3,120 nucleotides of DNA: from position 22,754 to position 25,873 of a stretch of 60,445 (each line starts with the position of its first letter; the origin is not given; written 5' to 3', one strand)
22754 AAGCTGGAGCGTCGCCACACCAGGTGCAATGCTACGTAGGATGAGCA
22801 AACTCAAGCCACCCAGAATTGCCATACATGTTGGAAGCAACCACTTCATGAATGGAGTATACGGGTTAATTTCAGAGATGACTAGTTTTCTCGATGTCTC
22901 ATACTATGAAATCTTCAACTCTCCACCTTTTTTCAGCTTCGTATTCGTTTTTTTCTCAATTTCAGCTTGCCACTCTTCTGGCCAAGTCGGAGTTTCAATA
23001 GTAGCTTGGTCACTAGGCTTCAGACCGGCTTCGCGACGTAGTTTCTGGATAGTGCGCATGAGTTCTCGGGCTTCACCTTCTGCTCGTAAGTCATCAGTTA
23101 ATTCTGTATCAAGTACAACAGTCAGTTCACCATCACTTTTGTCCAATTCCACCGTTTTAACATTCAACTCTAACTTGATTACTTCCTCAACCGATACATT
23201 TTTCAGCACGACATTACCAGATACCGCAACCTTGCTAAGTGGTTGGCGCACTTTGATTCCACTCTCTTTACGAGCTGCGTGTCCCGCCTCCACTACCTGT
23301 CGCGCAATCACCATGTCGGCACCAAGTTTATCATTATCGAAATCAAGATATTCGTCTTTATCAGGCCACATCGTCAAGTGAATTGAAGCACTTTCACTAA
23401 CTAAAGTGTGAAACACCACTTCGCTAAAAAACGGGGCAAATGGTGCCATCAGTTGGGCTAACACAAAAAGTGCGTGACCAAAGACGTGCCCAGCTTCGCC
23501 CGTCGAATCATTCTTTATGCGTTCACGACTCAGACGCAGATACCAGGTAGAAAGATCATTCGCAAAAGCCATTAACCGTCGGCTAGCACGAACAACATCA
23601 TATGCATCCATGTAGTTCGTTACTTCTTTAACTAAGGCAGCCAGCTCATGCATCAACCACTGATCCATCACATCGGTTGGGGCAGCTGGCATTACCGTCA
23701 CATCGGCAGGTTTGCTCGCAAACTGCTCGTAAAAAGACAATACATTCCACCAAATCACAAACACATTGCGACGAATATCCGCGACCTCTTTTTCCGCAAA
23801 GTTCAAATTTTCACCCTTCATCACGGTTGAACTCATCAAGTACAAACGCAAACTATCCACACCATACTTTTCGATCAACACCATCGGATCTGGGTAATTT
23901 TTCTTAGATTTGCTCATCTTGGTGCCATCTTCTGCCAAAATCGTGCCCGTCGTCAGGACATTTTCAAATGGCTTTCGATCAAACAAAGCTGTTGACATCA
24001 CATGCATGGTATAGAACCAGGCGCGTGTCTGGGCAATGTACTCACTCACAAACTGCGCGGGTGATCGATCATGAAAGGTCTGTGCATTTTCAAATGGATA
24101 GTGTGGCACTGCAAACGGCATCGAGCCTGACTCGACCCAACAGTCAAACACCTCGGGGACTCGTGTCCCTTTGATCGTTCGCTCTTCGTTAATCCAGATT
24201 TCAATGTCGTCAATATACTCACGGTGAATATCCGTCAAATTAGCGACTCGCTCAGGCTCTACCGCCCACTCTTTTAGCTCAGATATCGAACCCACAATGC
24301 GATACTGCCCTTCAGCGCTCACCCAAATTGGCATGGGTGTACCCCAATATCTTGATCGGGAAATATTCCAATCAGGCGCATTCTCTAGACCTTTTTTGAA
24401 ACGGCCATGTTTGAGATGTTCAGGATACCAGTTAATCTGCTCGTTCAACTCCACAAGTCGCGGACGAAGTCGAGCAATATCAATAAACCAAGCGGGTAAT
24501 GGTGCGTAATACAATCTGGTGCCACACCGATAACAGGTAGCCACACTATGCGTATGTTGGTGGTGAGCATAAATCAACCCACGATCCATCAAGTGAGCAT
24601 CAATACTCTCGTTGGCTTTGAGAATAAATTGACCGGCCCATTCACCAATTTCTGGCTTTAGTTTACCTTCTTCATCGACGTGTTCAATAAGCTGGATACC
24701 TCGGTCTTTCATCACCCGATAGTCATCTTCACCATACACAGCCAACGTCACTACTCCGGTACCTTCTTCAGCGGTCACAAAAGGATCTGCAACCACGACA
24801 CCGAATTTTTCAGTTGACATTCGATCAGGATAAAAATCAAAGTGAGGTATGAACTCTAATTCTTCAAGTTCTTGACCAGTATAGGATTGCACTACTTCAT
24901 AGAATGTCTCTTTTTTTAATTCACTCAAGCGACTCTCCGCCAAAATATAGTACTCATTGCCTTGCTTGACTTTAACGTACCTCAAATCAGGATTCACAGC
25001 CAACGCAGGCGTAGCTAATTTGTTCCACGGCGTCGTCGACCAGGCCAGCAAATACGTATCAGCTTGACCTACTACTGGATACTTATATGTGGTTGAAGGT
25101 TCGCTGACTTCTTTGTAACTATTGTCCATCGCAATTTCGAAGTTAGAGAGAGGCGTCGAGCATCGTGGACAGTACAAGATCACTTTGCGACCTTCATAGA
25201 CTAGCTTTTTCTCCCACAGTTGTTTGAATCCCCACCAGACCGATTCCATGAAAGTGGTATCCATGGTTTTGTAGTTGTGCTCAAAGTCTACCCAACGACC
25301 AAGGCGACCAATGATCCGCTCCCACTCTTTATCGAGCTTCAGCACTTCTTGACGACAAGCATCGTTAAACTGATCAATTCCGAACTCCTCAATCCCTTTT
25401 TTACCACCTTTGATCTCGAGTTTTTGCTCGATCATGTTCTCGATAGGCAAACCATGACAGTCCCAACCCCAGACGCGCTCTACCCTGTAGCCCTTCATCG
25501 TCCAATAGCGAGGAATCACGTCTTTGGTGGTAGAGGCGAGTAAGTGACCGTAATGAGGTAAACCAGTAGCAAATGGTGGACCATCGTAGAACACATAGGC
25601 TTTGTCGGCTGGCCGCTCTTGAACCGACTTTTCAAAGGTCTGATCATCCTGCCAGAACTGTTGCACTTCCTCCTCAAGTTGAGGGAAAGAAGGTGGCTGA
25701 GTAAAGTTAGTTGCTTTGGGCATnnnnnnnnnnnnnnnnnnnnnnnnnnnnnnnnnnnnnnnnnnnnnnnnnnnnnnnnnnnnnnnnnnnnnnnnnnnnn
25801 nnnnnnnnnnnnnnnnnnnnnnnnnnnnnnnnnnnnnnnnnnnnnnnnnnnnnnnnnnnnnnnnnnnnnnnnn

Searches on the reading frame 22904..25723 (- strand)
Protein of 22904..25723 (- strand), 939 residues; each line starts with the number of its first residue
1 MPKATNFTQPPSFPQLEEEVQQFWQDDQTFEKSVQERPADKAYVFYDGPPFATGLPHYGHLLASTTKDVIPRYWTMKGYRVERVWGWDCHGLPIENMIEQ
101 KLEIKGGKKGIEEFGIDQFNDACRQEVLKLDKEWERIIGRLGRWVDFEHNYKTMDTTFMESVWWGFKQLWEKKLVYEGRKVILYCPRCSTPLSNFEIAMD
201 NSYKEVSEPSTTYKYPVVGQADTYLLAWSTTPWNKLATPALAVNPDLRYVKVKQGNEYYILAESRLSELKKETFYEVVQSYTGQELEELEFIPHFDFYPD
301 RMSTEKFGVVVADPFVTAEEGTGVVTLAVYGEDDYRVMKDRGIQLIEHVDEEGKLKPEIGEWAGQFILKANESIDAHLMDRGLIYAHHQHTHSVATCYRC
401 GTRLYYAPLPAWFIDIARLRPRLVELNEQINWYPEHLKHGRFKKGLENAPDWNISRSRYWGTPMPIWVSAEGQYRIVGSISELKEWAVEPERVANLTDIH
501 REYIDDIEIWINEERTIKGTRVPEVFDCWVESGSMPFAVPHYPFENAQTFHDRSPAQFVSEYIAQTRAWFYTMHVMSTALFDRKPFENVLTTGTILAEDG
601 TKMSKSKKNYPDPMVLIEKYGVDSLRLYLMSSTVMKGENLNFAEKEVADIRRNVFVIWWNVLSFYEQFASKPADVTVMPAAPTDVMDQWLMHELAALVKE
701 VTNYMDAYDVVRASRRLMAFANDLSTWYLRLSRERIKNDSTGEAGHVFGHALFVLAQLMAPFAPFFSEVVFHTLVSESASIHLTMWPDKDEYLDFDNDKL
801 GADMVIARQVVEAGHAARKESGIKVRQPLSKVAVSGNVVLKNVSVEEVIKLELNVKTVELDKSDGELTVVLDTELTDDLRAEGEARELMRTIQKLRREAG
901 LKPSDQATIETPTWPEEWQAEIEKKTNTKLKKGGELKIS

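Call 6: search_protein_families(library=pfam, proteins=[window:22904-25723:-])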
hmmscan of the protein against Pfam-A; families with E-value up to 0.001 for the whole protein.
window:22904-25723:- (939 aa): 5 families
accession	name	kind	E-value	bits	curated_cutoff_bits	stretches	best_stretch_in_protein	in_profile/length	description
PF00133.28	tRNA-synt_1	-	5.3e-130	434.3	22.7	1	20-640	2-413/414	tRNA synthetases class I (I, L, M and V)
PF08264.19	Anticodon_1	-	4.9e-30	104.8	25.1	1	687-831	1-146/148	Anticodon-binding domain of tRNA ligase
PF09334.17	tRNA-synt_1g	-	1.6e-16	60.5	20.1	2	50-198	8-136/391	tRNA synthetases class I (M)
PF19302.4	DUF5915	-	1.9e-12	47.6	27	1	862-911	95-144/195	Domain of unknown function (DUF5915)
PF01406.26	tRNA-synt_1e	-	0.00011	22.1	27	0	575-649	227-298/301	tRNA synthetases class I (C) catalytic domain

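Call 10: find_related_loci(query=window:22904-25723:-, collection=genome_contigs, flank=2000)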
Query window:22904-25723:- (939 aa) in genome_contigs; peptide patterns used: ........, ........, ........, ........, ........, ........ (x = any residue, [..] = any of these).
182 stretches matched a pattern; 180 encode a relative of the query (tblastn E <= 1e-3); the best 80 are kept; 80 distinct loci.
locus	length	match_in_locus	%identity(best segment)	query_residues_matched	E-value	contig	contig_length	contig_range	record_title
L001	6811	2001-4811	68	1-938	0e+0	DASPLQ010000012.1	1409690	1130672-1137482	MAG TPA_asm: Vitreimonas sp. isolate SMAG_U12069 k141_91001, whole genome shotgun sequence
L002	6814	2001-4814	66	1-938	0e+0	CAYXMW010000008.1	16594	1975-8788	MAG TPA_asm: uncultured Pseudomonadales bacterium isolate SRP191223_co1_89 genome assembly, contig: NODE_3460_length_165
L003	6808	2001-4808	66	1-936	0e+0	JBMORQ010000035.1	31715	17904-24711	MAG: Patescibacteria group bacterium isolate Betzabe_MAG184 MAG184_35, whole genome shotgun sequence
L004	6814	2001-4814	65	1-938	0e+0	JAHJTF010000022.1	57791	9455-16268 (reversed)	MAG: Patescibacteria group bacterium isolate OS_PC_MetaG.mb.40 OS_PC_MetaG.mb.40_k141_328703, whole genome shotgun seque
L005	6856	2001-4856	63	1-938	0e+0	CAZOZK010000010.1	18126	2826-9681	MAG TPA_asm: uncultured Pseudomonadales bacterium isolate SRP107338_co1_182 genome assembly, contig: NODE_3072_length_18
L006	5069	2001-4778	65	11-938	0e+0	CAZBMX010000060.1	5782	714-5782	MAG TPA_asm: uncultured Pseudomonadales bacterium isolate SRP192515_co1_124 genome assembly, contig: NODE_14822_length_5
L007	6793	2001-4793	65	1-938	0e+0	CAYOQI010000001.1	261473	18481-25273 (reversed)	MAG TPA_asm: uncultured Pseudomonadales bacterium isolate SRP286056_co1_770 genome assembly, contig: NODE_15_length_2614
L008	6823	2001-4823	65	1-939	0e+0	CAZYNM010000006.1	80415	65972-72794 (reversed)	MAG TPA_asm: uncultured Pseudomonadales bacterium isolate SRP292972_co1_113 genome assembly, contig: NODE_254_length_804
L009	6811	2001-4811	64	1-939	0e+0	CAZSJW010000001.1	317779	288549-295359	MAG TPA_asm: uncultured Pseudomonadales bacterium isolate SRP286056_co2_78 genome assembly, contig: NODE_15_length_31777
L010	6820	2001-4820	64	1-938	0e+0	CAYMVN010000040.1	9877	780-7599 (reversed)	MAG TPA_asm: uncultured Pseudomonadales bacterium isolate SRP286056_co2_111 genome assembly, contig: NODE_11564_length_9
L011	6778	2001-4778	61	11-939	0e+0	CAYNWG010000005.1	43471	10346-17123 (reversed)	MAG TPA_asm: uncultured Pseudomonadales bacterium isolate SRP286056_co1_440 genome assembly, contig: NODE_869_length_434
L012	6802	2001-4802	61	3-939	0e+0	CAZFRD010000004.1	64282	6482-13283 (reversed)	MAG TPA_asm: uncultured Pseudomonadales bacterium isolate SRP192515_co1_183 genome assembly, contig: NODE_296_length_642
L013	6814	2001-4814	61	2-939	0e+0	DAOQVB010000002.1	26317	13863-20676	MAG TPA_asm: Candidatus Woesebacteria bacterium isolate AMR_MDS_1099 NODE_2162_length_26317_cov_5.814028, whole genome s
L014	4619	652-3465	61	1-933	0e+0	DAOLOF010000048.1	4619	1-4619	MAG TPA_asm: Candidatus Woesebacteria bacterium isolate AMR_MDS_4768 NODE_18495_length_4619_cov_2.803462, whole genome s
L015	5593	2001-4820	61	1-938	0e+0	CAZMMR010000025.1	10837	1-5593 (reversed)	MAG TPA_asm: uncultured Pseudomonadales bacterium isolate SRP141376_co2_351 genome assembly, contig: NODE_11561_length_1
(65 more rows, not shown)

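Call 55: search_protein_families(library=ncbifam, proteins=[window:22904-25723:-], max_evalue=1e-10)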
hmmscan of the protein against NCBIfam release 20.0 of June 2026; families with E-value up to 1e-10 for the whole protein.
window:22904-25723:- (939 aa): 15 families
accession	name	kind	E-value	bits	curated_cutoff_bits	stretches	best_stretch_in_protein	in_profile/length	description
TIGR00392.1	ileS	equivalog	3.3e-235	783.2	621.4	1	8-836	3-851/861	isoleucine--tRNA ligase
NF000257.1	MupA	exception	1.7e-189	631.9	1900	1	17-861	9-847/1024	mupirocin-resistant isoleucine--tRNA ligase MupA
NF000258.1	MupB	exception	4.8e-185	617.3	1900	1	17-860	9-848/1033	mupirocin-resistant isoleucine--tRNA ligase MupB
TIGR00422.1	valS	equivalog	9.5e-122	407.7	612.1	2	310-925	256-857/863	valine--tRNA ligase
NF009687.0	PRK13208.1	equivalog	1e-118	397.7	738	2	310-868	255-796/801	valine--tRNA ligase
NF004349.1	PRK05729.1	equivalog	6e-104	349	704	2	310-861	250-770/860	valine--tRNA ligase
NF040702.1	ileS_w_GNAT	exception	6.7e-76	255.8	1999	2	309-821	494-1005/1100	isoleucine--tRNA ligase, N-acetyltransferase domain-containing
NF011492.0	PRK14900.1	equivalog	3.6e-65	220.5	1783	2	306-837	262-772/1044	valine--tRNA ligase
NF008957.0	PRK12300.1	subfamily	3.7e-61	207.2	677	2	13-325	6-311/946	leucine--tRNA ligase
NF000540.1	alt_ValS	exception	4.3e-55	187.1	900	2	358-838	333-804/827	valine--tRNA ligase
TIGR00395.1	leuS_arch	equivalog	5.3e-53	180.3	648.5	2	578-804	596-805/938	leucine--tRNA ligase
TIGR00396.1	leuS_bact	equivalog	2.7e-40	138.3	548.4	2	15-198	5-168/843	leucine--tRNA ligase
TIGR00398.1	metG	equivalog_domain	2.7e-29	102.3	336.35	1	556-780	285-507/530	methionine--tRNA ligase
NF008900.0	PRK12267.1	equivalog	3.8e-18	65.3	598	1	556-858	257-558/648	methionine--tRNA ligase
NF001100.0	PRK00133.1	equivalog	1.7e-16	60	587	0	587-857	316-585/676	methionine--tRNA ligase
